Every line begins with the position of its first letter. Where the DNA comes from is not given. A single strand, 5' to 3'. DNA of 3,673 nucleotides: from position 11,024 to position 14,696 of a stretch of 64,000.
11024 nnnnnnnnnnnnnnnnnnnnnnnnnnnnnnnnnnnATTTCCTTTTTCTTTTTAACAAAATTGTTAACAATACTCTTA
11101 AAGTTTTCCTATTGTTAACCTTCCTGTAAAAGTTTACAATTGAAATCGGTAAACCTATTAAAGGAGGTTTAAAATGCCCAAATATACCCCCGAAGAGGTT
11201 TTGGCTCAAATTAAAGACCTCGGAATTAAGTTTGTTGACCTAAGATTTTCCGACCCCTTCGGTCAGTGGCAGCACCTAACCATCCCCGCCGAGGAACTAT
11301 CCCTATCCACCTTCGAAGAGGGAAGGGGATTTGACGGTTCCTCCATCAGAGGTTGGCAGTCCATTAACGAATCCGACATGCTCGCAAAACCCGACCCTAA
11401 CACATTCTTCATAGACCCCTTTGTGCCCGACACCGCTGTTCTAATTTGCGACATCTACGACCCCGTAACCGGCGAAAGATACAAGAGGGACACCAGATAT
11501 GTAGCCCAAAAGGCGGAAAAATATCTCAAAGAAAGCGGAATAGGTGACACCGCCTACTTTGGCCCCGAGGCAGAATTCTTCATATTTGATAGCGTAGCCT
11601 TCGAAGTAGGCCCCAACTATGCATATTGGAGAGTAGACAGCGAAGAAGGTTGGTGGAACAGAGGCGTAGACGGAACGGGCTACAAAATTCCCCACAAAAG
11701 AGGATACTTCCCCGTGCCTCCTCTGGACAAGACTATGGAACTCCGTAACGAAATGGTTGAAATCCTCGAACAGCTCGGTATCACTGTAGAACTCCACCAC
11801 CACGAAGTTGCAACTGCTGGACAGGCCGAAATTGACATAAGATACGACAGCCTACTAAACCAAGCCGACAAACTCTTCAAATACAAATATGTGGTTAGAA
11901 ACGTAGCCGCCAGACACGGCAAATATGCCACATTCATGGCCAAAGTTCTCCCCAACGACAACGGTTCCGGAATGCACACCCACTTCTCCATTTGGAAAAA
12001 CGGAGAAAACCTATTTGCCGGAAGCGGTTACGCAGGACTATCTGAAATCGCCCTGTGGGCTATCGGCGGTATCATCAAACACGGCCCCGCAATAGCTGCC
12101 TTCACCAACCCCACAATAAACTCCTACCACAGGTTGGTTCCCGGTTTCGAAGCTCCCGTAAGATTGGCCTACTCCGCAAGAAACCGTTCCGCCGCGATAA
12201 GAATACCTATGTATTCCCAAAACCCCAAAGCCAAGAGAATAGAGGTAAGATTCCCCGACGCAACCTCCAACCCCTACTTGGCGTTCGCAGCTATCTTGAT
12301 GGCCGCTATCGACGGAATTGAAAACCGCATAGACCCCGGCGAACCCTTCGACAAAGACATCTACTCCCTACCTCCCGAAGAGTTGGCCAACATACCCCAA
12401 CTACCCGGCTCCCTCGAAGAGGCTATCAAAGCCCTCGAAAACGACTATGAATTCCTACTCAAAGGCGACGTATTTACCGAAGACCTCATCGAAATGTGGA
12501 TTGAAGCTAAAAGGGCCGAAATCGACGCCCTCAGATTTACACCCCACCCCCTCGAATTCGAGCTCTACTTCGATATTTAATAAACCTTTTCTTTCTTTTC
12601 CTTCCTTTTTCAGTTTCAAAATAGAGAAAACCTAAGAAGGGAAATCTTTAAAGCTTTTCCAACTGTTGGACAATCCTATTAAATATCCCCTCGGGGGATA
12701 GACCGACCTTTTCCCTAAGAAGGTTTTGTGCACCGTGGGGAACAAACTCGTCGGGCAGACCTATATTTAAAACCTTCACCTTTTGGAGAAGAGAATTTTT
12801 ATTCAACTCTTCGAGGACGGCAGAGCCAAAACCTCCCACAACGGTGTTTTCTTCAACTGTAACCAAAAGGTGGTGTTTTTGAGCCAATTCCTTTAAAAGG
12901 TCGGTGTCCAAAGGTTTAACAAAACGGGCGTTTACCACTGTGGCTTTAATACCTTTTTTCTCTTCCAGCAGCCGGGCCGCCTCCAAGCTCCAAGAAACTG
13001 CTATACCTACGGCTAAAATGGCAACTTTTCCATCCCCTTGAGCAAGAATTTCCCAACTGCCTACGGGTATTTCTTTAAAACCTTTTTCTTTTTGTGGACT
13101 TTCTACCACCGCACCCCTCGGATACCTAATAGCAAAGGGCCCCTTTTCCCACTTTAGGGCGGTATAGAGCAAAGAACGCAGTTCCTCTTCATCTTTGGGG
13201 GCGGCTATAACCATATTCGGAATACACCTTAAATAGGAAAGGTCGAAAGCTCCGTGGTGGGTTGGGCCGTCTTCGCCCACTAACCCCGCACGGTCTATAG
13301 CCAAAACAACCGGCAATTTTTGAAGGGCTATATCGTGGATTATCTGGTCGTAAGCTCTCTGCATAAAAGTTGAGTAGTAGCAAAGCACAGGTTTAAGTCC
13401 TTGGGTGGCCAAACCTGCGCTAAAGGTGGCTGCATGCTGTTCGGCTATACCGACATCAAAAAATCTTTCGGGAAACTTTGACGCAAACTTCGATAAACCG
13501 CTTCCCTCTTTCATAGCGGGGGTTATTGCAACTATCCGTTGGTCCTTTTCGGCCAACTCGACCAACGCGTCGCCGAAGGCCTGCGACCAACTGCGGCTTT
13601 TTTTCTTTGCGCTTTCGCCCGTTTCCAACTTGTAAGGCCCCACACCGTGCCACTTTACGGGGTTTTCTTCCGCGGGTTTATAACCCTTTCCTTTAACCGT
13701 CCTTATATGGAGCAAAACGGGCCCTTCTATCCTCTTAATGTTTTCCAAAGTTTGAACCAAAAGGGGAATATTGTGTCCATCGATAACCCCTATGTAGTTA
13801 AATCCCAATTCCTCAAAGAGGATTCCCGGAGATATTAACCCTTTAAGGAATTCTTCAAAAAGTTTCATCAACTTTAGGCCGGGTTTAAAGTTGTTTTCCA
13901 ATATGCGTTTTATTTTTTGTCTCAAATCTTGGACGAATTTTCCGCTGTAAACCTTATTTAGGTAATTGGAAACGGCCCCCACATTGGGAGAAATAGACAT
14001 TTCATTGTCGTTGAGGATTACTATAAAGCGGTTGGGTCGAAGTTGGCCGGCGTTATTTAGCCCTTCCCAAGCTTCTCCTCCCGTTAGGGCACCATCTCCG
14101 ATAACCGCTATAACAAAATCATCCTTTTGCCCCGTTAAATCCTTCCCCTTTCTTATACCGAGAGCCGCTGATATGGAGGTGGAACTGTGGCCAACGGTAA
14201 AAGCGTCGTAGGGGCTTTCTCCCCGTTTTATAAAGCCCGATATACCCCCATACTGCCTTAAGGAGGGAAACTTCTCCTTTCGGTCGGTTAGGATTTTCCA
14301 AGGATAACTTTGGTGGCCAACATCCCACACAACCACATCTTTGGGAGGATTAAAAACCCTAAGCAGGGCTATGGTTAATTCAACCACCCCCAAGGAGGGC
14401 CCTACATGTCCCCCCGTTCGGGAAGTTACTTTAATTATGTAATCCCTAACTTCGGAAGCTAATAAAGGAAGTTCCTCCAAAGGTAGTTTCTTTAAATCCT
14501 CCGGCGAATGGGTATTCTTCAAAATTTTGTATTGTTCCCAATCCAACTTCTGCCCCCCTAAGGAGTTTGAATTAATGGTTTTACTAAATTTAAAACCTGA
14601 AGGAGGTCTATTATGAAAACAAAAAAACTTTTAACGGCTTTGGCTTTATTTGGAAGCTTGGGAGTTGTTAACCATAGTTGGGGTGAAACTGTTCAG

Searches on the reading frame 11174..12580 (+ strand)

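Call 27: search_protein_families(library=pfam, proteins=[window:11174-12580:+], max_evalue=0.00001)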
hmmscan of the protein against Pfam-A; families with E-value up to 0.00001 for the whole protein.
window:11174-12580:+ (468 aa): 2 families
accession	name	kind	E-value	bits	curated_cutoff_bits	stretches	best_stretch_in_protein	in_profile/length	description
PF00120.29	Gln-synt_C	-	1.2e-137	459.1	24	1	105-465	2-344/344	Glutamine synthetase, catalytic domain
PF03951.24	Gln-synt_N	-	4.6e-32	109.9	33.4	1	18-97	2-82/82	Glutamine synthetase, beta-Grasp domain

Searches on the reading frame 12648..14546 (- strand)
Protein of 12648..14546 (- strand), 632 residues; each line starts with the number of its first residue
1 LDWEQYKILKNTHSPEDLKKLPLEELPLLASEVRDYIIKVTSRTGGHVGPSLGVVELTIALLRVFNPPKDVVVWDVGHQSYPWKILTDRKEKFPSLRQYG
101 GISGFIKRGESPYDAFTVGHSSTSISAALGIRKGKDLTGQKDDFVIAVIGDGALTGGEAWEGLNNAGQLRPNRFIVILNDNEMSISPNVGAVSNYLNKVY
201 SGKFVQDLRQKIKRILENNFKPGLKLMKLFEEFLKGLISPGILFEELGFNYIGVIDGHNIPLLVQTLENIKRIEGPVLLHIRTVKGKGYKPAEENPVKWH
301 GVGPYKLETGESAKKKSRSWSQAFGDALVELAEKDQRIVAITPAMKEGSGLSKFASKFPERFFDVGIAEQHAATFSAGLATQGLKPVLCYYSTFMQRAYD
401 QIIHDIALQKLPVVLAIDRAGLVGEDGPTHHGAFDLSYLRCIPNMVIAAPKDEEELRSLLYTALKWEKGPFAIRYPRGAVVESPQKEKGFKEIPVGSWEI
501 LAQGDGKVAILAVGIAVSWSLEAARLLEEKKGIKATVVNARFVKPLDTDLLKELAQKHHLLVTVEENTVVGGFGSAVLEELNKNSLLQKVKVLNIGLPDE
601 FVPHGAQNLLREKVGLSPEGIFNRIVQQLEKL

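Call 28: search_protein_families(library=pfam, proteins=[window:12648-14546:-], max_evalue=0.00001)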
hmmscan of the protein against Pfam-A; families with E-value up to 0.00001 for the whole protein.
window:12648-14546:- (632 aa): 4 families
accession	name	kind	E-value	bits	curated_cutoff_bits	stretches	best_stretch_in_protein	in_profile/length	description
PF13292.11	DXP_synthase_N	-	1.3e-111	372.7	21.2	1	9-283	1-274/274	1-deoxy-D-xylulose-5-phosphate synthase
PF02779.29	Transket_pyr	-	2.5e-51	174.2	27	1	318-480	3-172/174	Transketolase, pyrimidine binding domain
PF02780.25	Transketolase_C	-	3.5e-31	108.1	25.9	1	496-621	1-124/124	Transketolase, C-terminal domain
PF00456.26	Transketolase_N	-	1.1e-07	31.6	22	0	139-190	141-192/334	Transketolase, thiamine diphosphate binding domain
